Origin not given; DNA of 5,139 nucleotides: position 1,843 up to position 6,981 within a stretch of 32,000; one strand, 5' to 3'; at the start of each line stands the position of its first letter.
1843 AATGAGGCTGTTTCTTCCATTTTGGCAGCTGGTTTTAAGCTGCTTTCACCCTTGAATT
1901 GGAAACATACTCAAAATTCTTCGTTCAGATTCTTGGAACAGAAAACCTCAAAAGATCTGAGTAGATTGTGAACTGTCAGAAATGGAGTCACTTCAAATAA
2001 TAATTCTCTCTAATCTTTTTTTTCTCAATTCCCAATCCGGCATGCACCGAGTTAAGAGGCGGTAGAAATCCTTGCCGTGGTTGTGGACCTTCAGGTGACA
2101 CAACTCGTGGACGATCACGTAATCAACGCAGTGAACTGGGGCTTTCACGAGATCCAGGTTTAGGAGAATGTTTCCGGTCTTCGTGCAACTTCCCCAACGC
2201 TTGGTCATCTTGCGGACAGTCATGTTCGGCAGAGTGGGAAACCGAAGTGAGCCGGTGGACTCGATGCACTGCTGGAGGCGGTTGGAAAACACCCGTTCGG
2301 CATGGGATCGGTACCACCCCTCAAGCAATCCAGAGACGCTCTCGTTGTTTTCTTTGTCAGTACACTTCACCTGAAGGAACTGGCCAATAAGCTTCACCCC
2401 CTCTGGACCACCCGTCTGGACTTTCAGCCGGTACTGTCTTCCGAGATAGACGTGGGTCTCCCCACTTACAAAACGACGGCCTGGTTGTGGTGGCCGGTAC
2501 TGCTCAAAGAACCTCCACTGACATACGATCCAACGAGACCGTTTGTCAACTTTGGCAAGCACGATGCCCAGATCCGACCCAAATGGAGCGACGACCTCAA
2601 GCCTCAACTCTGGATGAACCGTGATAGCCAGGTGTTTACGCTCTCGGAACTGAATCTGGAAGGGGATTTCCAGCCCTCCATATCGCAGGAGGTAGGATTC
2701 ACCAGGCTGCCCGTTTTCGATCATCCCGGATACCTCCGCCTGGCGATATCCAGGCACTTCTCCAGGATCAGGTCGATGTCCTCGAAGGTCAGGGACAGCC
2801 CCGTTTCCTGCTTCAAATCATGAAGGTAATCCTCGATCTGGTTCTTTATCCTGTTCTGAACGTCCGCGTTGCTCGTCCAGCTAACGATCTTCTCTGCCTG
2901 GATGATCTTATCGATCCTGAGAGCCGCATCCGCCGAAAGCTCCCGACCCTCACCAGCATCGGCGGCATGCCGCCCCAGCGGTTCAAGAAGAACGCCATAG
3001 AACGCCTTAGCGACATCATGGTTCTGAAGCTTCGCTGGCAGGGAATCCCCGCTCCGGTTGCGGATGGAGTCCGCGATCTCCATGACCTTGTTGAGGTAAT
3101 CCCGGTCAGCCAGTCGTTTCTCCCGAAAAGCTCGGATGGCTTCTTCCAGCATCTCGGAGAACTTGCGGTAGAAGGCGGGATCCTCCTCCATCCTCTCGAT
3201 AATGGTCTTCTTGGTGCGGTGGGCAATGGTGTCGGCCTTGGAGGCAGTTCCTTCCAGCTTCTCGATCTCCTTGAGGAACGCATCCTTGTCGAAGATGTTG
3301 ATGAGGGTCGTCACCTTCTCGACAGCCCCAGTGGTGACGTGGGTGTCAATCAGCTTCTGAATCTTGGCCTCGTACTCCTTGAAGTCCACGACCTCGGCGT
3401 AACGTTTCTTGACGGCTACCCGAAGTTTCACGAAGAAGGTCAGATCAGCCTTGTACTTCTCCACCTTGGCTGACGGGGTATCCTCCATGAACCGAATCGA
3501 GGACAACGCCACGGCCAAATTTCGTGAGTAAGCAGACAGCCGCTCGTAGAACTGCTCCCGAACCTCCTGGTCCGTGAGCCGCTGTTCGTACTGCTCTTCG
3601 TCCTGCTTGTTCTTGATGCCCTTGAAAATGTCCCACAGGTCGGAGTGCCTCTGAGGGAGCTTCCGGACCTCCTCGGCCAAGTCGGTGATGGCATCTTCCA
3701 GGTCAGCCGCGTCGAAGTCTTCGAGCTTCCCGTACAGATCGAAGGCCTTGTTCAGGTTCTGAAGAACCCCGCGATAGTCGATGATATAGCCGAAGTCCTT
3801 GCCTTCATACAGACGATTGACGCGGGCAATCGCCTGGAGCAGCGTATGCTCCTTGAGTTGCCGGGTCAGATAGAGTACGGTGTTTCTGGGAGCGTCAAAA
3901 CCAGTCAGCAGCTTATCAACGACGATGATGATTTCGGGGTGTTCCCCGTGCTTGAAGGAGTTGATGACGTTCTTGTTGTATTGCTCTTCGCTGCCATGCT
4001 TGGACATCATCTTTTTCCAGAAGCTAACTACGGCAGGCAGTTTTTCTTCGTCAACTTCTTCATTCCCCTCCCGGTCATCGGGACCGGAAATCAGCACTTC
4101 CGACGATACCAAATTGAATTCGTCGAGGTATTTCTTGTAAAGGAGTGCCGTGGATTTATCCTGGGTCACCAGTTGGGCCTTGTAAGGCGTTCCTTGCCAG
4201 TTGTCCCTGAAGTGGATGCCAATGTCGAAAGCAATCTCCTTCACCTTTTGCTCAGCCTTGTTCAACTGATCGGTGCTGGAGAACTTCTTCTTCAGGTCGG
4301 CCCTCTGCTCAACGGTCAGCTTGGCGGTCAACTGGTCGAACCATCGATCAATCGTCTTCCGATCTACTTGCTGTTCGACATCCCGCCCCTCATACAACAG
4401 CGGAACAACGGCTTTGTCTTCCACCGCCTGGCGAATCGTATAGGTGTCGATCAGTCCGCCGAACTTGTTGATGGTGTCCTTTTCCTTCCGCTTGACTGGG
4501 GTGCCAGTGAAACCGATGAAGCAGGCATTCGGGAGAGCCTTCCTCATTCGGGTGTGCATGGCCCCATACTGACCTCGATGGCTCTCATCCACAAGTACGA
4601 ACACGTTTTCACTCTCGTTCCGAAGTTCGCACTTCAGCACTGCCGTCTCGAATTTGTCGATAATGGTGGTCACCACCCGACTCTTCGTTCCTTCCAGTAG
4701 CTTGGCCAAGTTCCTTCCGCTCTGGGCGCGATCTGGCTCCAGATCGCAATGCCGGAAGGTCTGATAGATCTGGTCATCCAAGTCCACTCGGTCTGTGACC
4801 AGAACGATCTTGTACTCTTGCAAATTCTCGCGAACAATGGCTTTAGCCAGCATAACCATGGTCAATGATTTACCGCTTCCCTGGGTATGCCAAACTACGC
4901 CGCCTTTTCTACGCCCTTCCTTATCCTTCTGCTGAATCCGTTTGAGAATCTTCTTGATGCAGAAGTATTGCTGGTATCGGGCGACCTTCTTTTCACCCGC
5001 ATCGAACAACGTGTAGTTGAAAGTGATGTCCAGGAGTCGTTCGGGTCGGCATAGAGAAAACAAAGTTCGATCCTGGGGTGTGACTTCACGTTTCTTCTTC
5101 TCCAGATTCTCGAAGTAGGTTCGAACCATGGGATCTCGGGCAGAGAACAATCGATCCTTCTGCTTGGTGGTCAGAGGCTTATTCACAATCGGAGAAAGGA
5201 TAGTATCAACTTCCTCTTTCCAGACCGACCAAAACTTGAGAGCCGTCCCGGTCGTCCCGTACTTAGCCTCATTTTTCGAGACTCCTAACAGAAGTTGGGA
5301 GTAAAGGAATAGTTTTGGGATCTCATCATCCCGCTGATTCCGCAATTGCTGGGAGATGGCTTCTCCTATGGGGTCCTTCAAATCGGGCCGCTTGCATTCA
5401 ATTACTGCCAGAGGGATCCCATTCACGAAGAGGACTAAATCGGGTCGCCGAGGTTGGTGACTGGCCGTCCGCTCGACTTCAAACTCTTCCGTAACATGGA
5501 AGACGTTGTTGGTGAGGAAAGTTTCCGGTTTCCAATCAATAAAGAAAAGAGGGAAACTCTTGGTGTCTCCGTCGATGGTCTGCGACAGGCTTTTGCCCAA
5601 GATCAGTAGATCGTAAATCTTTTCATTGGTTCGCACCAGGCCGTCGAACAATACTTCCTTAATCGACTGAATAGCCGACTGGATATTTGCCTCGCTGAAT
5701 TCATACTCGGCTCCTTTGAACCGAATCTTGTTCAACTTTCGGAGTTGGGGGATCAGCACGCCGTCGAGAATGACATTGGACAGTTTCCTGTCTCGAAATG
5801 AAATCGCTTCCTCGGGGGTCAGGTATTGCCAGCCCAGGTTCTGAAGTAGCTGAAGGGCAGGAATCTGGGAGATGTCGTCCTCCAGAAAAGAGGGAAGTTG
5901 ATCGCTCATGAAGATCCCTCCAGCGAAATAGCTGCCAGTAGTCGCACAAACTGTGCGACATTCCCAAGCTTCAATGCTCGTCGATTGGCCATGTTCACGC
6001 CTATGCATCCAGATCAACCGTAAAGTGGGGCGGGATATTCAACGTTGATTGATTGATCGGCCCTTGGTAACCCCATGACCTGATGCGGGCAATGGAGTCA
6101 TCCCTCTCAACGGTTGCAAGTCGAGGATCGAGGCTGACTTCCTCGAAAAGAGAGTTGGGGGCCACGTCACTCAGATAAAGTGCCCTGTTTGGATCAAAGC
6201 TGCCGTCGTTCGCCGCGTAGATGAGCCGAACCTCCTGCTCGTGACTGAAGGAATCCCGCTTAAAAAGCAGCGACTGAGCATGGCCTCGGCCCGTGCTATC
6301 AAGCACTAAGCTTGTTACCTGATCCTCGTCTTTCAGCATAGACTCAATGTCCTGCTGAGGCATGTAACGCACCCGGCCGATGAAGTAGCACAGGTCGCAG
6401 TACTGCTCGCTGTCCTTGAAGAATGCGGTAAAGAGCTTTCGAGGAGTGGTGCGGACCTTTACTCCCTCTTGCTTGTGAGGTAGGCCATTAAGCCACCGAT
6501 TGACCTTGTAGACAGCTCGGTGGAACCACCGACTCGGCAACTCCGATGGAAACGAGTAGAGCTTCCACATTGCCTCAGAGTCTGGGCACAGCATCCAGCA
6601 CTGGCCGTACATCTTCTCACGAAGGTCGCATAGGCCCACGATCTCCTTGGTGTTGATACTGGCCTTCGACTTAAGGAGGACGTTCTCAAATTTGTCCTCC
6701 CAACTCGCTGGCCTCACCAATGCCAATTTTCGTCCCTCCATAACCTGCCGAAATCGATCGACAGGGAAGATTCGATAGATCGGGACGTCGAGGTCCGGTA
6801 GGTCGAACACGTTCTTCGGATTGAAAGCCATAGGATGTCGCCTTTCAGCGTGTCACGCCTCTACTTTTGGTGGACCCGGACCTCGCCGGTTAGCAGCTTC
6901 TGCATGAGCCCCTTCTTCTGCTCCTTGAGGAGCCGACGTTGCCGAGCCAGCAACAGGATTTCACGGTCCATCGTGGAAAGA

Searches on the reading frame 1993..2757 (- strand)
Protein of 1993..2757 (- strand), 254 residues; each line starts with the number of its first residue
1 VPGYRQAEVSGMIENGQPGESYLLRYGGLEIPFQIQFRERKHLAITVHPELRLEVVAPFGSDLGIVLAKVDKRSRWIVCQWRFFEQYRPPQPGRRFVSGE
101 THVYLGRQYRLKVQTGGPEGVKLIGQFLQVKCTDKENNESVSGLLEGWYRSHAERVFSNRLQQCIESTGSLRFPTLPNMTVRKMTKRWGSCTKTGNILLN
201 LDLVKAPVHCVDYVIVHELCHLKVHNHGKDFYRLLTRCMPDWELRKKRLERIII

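Call 4: search_protein_families(library=pfam, proteins=[window:1993-2757:-], max_evalue=0.01)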
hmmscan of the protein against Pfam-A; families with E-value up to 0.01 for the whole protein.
window:1993-2757:- (254 aa): 3 families
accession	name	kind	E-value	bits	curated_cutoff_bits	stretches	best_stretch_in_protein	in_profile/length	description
PF01863.23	YgjP-like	-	8.8e-57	192.9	26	1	41-251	1-206/207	YgjP-like, metallopeptidase domain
PF10263.15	SprT-like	-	8.6e-05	22.8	25.6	1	180-238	22-95/108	SprT-like family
PF08325.16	WLM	-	0.0015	19.1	26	1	207-236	79-108/190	WLM domain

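Call 5: search_protein_families(library=padloc, proteins=[window:1993-2757:-], max_evalue=0.01)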
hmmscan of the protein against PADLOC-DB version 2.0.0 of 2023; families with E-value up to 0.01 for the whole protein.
window:1993-2757:- (254 aa): 0 families

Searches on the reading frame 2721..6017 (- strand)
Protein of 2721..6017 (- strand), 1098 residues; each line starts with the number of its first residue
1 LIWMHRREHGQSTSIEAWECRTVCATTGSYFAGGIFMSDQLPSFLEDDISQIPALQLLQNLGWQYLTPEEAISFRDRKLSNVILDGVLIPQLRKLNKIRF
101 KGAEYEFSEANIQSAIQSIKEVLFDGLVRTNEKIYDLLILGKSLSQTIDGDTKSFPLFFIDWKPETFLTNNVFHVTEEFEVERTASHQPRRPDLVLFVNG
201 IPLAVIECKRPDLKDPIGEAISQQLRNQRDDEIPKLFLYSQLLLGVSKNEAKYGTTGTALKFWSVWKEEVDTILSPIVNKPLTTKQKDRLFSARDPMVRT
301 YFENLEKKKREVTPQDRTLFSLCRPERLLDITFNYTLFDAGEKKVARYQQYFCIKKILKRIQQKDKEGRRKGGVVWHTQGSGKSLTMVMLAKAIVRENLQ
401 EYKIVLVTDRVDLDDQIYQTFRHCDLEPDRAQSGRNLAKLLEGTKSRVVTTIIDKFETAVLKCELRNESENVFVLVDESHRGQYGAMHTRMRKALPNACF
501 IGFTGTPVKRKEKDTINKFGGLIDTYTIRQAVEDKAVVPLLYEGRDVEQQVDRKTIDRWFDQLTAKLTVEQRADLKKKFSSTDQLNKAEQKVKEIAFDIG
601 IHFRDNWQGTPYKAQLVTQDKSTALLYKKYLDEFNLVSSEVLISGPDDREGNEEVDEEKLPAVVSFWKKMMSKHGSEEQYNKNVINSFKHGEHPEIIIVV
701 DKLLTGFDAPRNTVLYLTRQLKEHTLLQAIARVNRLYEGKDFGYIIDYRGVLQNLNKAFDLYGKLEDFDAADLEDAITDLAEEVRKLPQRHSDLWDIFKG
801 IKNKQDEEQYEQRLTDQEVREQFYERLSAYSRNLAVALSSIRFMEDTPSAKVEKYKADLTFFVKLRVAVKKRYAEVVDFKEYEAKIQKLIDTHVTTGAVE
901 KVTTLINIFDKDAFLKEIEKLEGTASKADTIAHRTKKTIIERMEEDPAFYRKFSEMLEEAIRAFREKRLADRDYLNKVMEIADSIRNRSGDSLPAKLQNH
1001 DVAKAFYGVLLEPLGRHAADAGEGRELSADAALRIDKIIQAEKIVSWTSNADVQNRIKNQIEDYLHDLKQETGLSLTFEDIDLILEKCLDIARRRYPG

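Call 4: search_protein_families(library=pfam, proteins=[window:2721-6017:-], max_evalue=0.01)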
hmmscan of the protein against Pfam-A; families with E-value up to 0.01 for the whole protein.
window:2721-6017:- (1098 aa): 6 families
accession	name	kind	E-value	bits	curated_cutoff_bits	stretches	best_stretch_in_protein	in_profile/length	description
PF18766.7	SWI2_SNF2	-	1.2e-84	283.8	26.7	1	349-572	1-220/221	SWI2/SNF2 ATPase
PF04313.20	HSDR_N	-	1.8e-36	126.3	25.1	1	44-258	2-194/198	Type I restriction enzyme R protein N terminus (HSDR_N)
PF22679.2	T1R_D3-like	-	2.8e-23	83.5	27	1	636-749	49-157/158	Type I restriction enzyme subunit R domain 3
PF04851.21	ResIII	-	8.1e-22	78.3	22.5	1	346-508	4-163/164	Type III restriction enzyme, res subunit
PF11867.13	T1RH-like_C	-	1e-14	55.1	26.8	1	847-1067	81-304/329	Type I restriction enzyme HindI endonuclease subunit-like, C-terminal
PF00270.35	DEAD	-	0.00052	20.2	26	1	379-508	23-161/167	DEAD/DEAH box helicase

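Call 5: search_protein_families(library=padloc, proteins=[window:2721-6017:-], max_evalue=0.01)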
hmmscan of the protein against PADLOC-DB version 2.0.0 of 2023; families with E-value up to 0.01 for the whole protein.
window:2721-6017:- (1098 aa): 6 families
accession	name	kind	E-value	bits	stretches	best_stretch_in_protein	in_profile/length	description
PDLC03041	REase_I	-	1.1e-235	783.2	1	40-1061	3-1066/1099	Type I restriction enzyme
PDLC03044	REase_I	-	8e-125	416.1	2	313-999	218-964/1034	Type I restriction enzyme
PDLC03040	REase_I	-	3.2e-116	387.4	2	306-1069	216-1001/1029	Type I restriction enzyme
PDLC03048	REase_I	-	6.8e-58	194.6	1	148-1064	81-945/976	Type I restriction enzyme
PDLC03046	REase_I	-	4.9e-32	108.8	3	645-765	617-748/1025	Type I restriction enzyme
PDLC03045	REase_I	-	5e-26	88.9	2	345-538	257-464/995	Type I restriction enzyme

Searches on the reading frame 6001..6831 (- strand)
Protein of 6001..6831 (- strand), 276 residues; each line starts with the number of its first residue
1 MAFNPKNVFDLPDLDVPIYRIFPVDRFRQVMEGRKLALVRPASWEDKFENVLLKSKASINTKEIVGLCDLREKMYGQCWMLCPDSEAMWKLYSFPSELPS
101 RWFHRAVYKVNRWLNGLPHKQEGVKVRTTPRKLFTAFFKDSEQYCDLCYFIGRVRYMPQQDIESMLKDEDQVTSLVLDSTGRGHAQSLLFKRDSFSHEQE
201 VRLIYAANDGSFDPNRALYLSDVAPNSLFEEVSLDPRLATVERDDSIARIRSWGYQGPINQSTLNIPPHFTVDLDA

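Call 4: search_protein_families(library=pfam, proteins=[window:6001-6831:-], max_evalue=0.01)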
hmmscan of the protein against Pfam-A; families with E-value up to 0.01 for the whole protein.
window:6001-6831:- (276 aa): 0 families

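Call 5: search_protein_families(library=padloc, proteins=[window:6001-6831:-], max_evalue=0.01)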
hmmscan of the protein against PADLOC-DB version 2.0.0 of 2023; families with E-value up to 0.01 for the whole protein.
window:6001-6831:- (276 aa): 1 family
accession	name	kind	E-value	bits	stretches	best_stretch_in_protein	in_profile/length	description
PDLC04993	PDC-S31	-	1.4e-74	248.4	1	10-273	9-243/245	-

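Call 7: search_protein_families(library=ncbifam, proteins=[window:6001-6831:-], max_evalue=0.1)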
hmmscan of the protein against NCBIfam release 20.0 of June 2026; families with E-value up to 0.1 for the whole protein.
window:6001-6831:- (276 aa): 0 families
